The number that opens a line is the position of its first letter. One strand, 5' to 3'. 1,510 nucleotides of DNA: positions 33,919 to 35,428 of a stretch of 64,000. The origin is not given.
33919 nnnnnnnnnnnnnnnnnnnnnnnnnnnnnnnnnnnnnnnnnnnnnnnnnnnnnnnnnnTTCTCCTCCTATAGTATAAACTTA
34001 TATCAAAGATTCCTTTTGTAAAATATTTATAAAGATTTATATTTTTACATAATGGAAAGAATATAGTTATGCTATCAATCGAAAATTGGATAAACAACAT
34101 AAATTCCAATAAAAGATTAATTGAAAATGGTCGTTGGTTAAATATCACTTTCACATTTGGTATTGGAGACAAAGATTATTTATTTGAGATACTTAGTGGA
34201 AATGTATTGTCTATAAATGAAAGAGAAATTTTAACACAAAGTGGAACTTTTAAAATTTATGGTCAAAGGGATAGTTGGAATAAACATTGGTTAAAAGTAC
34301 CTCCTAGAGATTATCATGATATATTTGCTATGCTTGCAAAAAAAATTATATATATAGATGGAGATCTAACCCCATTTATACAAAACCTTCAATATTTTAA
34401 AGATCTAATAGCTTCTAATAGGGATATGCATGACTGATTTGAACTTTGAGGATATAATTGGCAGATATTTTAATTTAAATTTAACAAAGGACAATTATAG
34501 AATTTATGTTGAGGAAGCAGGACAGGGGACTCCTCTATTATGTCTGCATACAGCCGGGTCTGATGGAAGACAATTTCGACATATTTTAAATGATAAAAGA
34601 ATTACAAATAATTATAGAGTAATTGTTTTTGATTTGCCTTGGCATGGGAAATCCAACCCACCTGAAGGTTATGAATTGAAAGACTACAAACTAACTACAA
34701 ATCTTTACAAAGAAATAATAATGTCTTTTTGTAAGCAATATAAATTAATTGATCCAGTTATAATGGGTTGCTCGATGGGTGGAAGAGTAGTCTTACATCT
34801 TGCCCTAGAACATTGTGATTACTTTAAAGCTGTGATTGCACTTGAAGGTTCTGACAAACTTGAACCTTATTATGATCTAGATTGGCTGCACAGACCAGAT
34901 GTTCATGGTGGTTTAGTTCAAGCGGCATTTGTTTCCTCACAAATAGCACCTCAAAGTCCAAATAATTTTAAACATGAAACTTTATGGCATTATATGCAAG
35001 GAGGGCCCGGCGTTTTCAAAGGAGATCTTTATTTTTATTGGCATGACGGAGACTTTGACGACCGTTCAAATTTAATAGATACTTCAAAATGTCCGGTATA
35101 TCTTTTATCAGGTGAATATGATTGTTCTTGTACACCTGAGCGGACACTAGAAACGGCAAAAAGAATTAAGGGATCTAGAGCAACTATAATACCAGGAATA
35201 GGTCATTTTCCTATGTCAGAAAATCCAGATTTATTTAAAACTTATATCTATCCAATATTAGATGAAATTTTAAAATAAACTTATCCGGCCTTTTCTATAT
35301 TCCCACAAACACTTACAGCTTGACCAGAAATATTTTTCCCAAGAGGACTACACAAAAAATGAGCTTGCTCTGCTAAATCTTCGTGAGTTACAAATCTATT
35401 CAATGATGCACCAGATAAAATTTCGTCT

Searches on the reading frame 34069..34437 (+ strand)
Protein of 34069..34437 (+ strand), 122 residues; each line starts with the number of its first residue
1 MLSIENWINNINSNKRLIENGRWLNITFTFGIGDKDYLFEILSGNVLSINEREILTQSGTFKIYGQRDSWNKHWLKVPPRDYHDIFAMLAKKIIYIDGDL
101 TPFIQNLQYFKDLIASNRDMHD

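Call 3: search_protein_families(library=pfam, proteins=[window:34069-34437:+])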
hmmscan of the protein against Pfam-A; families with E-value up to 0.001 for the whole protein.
window:34069-34437:+ (122 aa): 0 families

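Call 4: search_protein_families(library=ncbifam, proteins=[window:34069-34437:+])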
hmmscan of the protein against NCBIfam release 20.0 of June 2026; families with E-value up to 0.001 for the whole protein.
window:34069-34437:+ (122 aa): 0 families

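Call 75: search_protein_families(library=pfam, proteins=[window:34069-34437:+], max_evalue=10)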
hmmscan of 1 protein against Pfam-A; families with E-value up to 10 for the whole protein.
window:34069-34437:+ (122 aa): 0 families

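Call 77: find_homologous_proteins(query=window:34069-34437:+, max_evalue=0.001)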
Query window:34069-34437:+ (122 aa): 216 proteins with E <= 0.001 among 218 candidates; the best 120 are listed.
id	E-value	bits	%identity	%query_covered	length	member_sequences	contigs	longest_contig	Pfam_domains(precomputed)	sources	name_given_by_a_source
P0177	1.0e-76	273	99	100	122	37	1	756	-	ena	-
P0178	7.9e-76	270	98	100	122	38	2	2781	-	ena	-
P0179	3.2e-75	268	96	100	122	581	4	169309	-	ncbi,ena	-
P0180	5.1e-74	264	96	100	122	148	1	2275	-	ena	-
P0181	2.3e-57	210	78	97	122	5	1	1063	-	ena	-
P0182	3.7e-56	206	100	75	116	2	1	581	-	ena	-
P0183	4.7e-56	206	98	76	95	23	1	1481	-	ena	-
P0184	1.2e-55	205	77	97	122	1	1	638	-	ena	-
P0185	1.3e-55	205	75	98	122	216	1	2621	-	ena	-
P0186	2.7e-55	204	73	98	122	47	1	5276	-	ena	-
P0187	2.8e-55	204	73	97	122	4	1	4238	-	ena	-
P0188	3.1e-55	203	75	98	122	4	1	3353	-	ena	-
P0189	3.6e-55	203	73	97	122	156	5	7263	-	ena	-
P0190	7.7e-55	202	71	98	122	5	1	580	-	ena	-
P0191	1.7e-54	201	72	97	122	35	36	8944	-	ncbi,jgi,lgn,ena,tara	jgi:hypothetical protein|tara:strand:+ start:205 stop:573 length:369 start_codon:yes stop_codon:yes 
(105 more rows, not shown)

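Call 84: predict_structure(alignment_id=A3)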
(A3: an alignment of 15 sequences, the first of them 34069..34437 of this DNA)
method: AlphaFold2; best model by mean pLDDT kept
length: 122 residues; sequences in the alignment: 15
mean_pLDDT: 80.7   pTM: 0.74
mean pLDDT of the five models: 80.7, 78.9, 55.6, 53.4, 52.6
residues with pLDDT >= 90: 19; 70-90: 81; 50-70: 17; < 50: 5
segments of 3 or more residues with pLDDT < 50: 119-122
pLDDT, mean of each block of 10 residues (from residue 1): 77 90 91 87 91 69 85 67 78 86 87 71 35
secondary structure, 60 per line:
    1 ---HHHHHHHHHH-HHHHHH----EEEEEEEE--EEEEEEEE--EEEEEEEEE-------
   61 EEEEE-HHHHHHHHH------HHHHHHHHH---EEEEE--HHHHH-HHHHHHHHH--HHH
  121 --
elements in order: H4-13 H15-20 E25-32 E35-42 E45-53 E61-65 H67-75 H82-90 E94-98 H101-105 H107-115

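Call 86: fold_search(model_id=the predicted structure, library=pdb)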
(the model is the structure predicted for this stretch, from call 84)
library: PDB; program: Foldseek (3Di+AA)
matches with E <= 10: 1127; with E <= 0.001: 18
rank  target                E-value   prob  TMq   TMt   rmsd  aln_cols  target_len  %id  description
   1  1wfr_MODEL_1_A        8.2e-07  1.00  0.71  0.62   3.5       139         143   12  Solution structure of the conserved hypothetical protein TT1886, possibly sterol carrier protein, from Thermus (released 2004-11-26)
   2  2cx7_A                1.6e-06  1.00  0.78  0.74   2.4       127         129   10  Crystal structure of sterol carrier protein 2 (released 2005-12-28)
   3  2cx7_B                1.6e-05  1.00  0.77  0.73   2.1       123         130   10  Crystal structure of sterol carrier protein 2 (released 2005-12-28)
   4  6h6o_A                3.7e-05  1.00  0.60  0.61   3.9       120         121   12  UbiJ-SCP2 Ubiquinone synthesis protein (released 2019-02-13)
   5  6h6p_B                4.8e-05  1.00  0.57  0.60   3.7       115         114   12  UbiJ-SCP2 Ubiquinone synthesis protein (released 2019-02-13)
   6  6h6n_A                5.4e-05  1.00  0.60  0.58   3.9       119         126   13  UbiJ-SCP2 Ubiquinone synthesis protein (released 2019-02-13)
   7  6h6p_A                6.6e-05  1.00  0.58  0.61   3.6       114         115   12  UbiJ-SCP2 Ubiquinone synthesis protein (released 2019-02-13)
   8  3bn8_B                7.0e-05  1.00  0.59  0.64   6.7       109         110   16  Crystal structure of a putative sterol carrier protein type 2 (af1534) from archaeoglobus fulgidus dsm 4304 at 2.11 A  (released 2007-12-25)
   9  6h6p_C                7.5e-05  1.00  0.56  0.58   3.8       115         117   13  UbiJ-SCP2 Ubiquinone synthesis protein (released 2019-02-13)
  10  3bn8_A                8.5e-05  1.00  0.56  0.59  10.8       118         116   16  Crystal structure of a putative sterol carrier protein type 2 (af1534) from archaeoglobus fulgidus dsm 4304 at 2.11 A  (released 2007-12-25)
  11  6h6o_B                1.0e-04  1.00  0.59  0.61   4.7       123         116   15  UbiJ-SCP2 Ubiquinone synthesis protein (released 2019-02-13)
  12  6h6n_B                1.2e-04  1.00  0.58  0.60   4.5       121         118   13  UbiJ-SCP2 Ubiquinone synthesis protein (released 2019-02-13)
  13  6h6p_D                1.6e-04  1.00  0.56  0.58   3.8       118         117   14  UbiJ-SCP2 Ubiquinone synthesis protein (released 2019-02-13)
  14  3cnu                  1.7e-04  1.00  0.58  0.63   6.6       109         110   16  Crystal structure of the predicted coding region AF_1534 from Archaeoglobus fulgidus (released 2008-04-15)
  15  8af2_A                2.4e-04  1.00  0.55  0.55   8.4       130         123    9  Human Sterol Carrier Protein with unnatural amino acid 2,2'-bipyridine alanine incorporated at position 111 (released 2023-08-16)
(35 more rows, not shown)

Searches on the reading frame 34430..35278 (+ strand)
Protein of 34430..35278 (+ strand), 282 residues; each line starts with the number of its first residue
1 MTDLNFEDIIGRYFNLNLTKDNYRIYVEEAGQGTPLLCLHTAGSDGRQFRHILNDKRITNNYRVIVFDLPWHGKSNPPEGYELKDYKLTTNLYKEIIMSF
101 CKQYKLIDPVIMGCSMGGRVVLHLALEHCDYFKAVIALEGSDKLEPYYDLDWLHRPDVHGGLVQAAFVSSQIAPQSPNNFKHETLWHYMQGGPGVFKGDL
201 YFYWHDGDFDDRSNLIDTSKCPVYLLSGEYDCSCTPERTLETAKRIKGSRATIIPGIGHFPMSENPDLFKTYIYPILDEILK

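Call 3: search_protein_families(library=pfam, proteins=[window:34430-35278:+])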
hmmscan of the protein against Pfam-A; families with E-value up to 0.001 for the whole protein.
window:34430-35278:+ (282 aa): 5 families
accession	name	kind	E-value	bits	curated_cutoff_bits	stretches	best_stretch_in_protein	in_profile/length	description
PF00561.26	Abhydrolase_1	-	9.8e-14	52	25.8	1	35-144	2-103/245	alpha/beta hydrolase fold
PF12697.13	Abhydrolase_6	-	3.7e-13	51.1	26.3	1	36-269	1-214/217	Alpha/beta hydrolase family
PF12146.15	Hydrolase_4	-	1.4e-07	31.5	27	1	56-148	26-117/239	Serine aminopeptidase, S33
PF00756.26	Esterase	-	1.7e-05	25.2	22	1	74-138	82-146/251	Putative esterase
PF20408.4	Abhydrolase_11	-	0.00057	20.1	27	0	36-138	5-105/193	Alpha/beta hydrolase domain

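Call 4: search_protein_families(library=ncbifam, proteins=[window:34430-35278:+])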
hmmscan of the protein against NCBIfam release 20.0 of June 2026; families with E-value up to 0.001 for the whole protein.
window:34430-35278:+ (282 aa): 19 families
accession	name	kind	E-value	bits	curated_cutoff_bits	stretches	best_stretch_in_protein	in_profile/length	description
TIGR03695.1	menH_SHCHC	equivalog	6e-17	61.9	208.55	1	34-141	3-104/252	2-succinyl-6-hydroxy-2,4-cyclohexadiene-1-carboxylate synthase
TIGR02427.1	protocat_pcaD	equivalog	1.7e-15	57.1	255.85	2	31-145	10-117/251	3-oxoadipate enol-lactonase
NF051488.1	bifunc_PcaDC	exception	4.8e-15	55.6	390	2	32-144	11-115/375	bifunctional 3-oxoadipate enol-lactonase/4-carboxymuconolactone decarboxylase PcaDC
TIGR03056.1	bchO_mg_che_rel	equivalog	3.8e-14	52.4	172.55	1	23-139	16-127/278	alpha/beta fold hydrolase BchO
NF050089.1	i_nPHAscl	equivalog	1e-11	44.4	300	1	20-139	5-116/288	intracellular short-chain-length polyhydroxyalkanoate depolymerase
TIGR01250.1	pro_imino_pep_2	subfamily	5.7e-11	42.5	167.65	1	208-274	222-284/288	proline iminopeptidase-family hydrolase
TIGR01738.1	bioH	equivalog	8.2e-10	38.7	206.95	1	32-147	2-105/245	pimeloyl-ACP methyl ester esterase BioH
NF051487.1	bifunc_PcaCD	exception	1.1e-09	37.9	430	1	28-138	163-269/413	bifunctional 4-carboxymuconolactone decarboxylase/3-oxoadipate enol-lactonase PcaCD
NF011457.0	PRK14875.1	equivalog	1.3e-09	37.6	307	1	20-130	119-221/372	acetoin dehydrogenase dihydrolipoyllysine-residue acetyltransferase subunit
NF008340.0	PRK11126.1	equivalog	2.9e-09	36.6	261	1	33-141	14-112/255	2-succinyl-6-hydroxy-2,4-cyclohexadiene-1-carboxylate synthase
NF058580.1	lipase_V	equivalog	2.3e-07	30.7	300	1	29-125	21-108/230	EstV family lipase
NF002043.0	PRK00870.1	subfamily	2.9e-07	30.2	265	1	23-138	34-146/302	haloalkane dehalogenase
NF045948.1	ProImpepThrmp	equivalog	4e-07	29.8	500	0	15-140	8-128/291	proline iminopeptidase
NF002938.0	PRK03592.1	equivalog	2.1e-05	24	241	1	23-140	20-129/298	haloalkane dehalogenase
NF045945.1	ProImpepLactob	equivalog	2.8e-05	23.8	400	1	12-127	6-117/293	proline iminopeptidase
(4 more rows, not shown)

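Call 76: search_solved_structures(query=window:34430-35278:+, max_evalue=1e-10)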
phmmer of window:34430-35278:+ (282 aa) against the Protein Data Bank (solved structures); distinct sequences matched with E-value up to 1e-10: 0.
